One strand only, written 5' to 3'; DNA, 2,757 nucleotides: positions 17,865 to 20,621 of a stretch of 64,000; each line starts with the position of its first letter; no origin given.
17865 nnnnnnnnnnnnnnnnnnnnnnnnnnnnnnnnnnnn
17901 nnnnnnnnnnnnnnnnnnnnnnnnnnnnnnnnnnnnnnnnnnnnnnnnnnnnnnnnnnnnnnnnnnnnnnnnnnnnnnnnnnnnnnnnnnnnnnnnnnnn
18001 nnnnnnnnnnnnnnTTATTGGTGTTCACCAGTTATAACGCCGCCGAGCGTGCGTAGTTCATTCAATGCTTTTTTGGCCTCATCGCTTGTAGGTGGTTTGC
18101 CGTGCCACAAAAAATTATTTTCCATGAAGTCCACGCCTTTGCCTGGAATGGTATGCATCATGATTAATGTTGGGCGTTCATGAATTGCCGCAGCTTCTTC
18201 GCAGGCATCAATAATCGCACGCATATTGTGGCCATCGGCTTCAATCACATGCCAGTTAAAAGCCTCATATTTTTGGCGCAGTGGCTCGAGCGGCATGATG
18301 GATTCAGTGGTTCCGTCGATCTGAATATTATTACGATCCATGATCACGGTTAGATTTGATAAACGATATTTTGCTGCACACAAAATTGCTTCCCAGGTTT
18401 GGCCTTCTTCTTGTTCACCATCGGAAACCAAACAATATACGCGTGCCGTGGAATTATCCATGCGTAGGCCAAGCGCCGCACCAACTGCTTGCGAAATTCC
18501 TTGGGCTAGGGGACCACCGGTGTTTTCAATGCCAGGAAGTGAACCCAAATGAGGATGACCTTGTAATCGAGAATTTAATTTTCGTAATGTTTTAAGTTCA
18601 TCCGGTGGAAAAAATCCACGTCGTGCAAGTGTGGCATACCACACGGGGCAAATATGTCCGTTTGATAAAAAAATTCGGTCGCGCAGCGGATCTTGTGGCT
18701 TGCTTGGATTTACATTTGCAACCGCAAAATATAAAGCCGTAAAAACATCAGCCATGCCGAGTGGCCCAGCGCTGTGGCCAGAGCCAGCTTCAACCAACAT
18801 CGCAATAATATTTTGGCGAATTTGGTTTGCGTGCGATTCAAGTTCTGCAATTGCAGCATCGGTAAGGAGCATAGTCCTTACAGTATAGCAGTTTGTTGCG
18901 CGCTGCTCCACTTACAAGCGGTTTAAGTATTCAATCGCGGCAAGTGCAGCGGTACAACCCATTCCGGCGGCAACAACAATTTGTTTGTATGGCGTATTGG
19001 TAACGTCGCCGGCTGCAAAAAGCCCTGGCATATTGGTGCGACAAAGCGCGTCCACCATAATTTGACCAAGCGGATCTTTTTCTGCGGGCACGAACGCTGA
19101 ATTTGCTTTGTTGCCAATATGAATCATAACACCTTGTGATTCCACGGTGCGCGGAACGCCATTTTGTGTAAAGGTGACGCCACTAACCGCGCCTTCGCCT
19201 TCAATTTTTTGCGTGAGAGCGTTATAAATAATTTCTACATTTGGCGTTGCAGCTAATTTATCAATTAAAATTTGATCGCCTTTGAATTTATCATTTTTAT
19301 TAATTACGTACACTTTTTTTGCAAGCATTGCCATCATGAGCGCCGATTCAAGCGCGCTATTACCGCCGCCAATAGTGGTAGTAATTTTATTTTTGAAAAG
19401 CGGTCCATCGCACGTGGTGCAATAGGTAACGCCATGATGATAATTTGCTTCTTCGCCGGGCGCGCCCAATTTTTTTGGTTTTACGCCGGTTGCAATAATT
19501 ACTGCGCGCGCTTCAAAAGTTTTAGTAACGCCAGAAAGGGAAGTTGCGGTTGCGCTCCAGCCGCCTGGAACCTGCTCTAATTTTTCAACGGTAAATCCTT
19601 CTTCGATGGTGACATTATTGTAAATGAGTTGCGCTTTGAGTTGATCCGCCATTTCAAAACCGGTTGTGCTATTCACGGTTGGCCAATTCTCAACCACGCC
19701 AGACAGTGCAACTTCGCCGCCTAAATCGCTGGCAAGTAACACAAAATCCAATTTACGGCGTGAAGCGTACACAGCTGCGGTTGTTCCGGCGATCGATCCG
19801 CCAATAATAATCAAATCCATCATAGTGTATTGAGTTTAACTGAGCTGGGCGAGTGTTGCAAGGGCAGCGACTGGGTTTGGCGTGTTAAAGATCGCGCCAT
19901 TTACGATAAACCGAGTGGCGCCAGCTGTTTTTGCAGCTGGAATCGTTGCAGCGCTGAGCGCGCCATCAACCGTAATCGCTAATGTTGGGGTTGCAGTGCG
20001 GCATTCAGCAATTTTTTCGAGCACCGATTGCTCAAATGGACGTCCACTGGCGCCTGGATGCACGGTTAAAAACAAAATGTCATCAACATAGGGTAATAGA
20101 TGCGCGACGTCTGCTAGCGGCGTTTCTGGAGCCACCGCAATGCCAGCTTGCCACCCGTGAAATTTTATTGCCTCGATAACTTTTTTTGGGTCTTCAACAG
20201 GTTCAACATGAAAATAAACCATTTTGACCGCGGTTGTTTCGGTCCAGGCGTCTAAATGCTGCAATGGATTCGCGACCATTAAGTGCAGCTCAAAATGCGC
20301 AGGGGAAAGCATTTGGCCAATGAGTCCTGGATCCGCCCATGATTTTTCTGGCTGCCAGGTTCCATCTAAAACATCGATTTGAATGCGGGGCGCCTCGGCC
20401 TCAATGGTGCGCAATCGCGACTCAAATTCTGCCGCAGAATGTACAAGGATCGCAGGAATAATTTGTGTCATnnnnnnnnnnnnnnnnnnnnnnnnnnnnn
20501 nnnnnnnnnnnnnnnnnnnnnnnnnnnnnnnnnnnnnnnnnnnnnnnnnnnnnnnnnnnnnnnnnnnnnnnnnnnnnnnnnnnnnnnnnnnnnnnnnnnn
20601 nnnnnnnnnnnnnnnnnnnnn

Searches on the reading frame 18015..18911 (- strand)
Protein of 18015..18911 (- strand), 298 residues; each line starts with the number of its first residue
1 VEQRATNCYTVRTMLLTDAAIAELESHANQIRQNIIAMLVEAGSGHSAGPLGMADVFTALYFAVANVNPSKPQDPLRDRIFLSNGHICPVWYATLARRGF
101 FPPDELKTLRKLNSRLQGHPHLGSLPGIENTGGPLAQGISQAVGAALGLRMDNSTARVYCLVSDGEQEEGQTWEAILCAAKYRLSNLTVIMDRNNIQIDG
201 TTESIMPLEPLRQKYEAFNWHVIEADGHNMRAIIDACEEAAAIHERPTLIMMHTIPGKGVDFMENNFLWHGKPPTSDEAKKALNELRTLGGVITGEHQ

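Call 24: search_protein_families(library=pfam, proteins=[window:18015-18911:-], max_evalue=0.001)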
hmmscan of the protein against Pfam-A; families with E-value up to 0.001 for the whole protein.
window:18015-18911:- (298 aa): 4 families
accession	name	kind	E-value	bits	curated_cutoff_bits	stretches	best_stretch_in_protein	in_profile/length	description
PF00456.26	Transketolase_N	-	6.1e-57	193.5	22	1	27-282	5-271/334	Transketolase, thiamine diphosphate binding domain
PF13292.11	DXP_synthase_N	-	1.6e-10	41.1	21.2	1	20-201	14-178/274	1-deoxy-D-xylulose-5-phosphate synthase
PF00676.26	E1_dh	-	1.9e-05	24.2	22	1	132-251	100-221/300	Dehydrogenase E1 component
PF09364.15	XFP_N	-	0.00056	19.3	23.7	0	125-233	132-240/364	XFP N-terminal domain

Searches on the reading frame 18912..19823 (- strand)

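Call 24: search_protein_families(library=pfam, proteins=[window:18912-19823:-], max_evalue=0.001)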
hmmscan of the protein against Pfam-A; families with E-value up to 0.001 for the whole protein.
window:18912-19823:- (303 aa): 8 families
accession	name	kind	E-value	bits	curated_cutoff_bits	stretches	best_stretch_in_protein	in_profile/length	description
PF07992.20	Pyr_redox_2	-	4e-38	131.9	26.1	1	2-289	1-291/291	Pyridine nucleotide-disulphide oxidoreductase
PF13738.12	Pyr_redox_3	-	1.5e-14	54.4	30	1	53-272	78-305/305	Pyridine nucleotide-disulphide oxidoreductase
PF00070.33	Pyr_redox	-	3.3e-12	47.2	22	1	150-219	4-80/82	Pyridine nucleotide-disulphide oxidoreductase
PF00890.30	FAD_binding_2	-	2.6e-07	30.6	20.4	0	50-140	136-229/414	FAD binding domain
PF01266.30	DAO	-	0.00012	22.1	27.9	0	3-34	1-33/353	FAD dependent oxidoreductase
PF12831.13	FAD_oxidored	-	0.00013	21.8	27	0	3-32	1-30/416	FAD dependent oxidoreductase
PF03486.20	HI0933_like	-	0.00022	21.2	50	0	150-180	5-35/244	HI0933-like protein Rossmann domain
PF13450.12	NAD_binding_8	-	0.00067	20.3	21.9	0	6-39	1-36/68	NAD(P)-binding Rossmann-like domain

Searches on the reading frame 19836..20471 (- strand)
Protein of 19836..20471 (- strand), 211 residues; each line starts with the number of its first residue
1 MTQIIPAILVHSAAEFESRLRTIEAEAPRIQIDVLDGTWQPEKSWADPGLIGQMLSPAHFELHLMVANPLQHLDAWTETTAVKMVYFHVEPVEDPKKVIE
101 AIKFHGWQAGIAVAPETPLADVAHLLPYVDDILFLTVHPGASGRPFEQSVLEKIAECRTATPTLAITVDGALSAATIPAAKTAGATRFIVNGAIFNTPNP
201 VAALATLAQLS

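Call 24: search_protein_families(library=pfam, proteins=[window:19836-20471:-], max_evalue=0.001)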
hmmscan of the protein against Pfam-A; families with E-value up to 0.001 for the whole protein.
window:19836-20471:- (211 aa): 1 family
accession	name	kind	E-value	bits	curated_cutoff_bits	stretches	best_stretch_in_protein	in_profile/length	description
PF00834.25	Ribul_P_3_epim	-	1.5e-32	113.1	21.1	1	4-195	2-198/198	Ribulose-phosphate 3 epimerase family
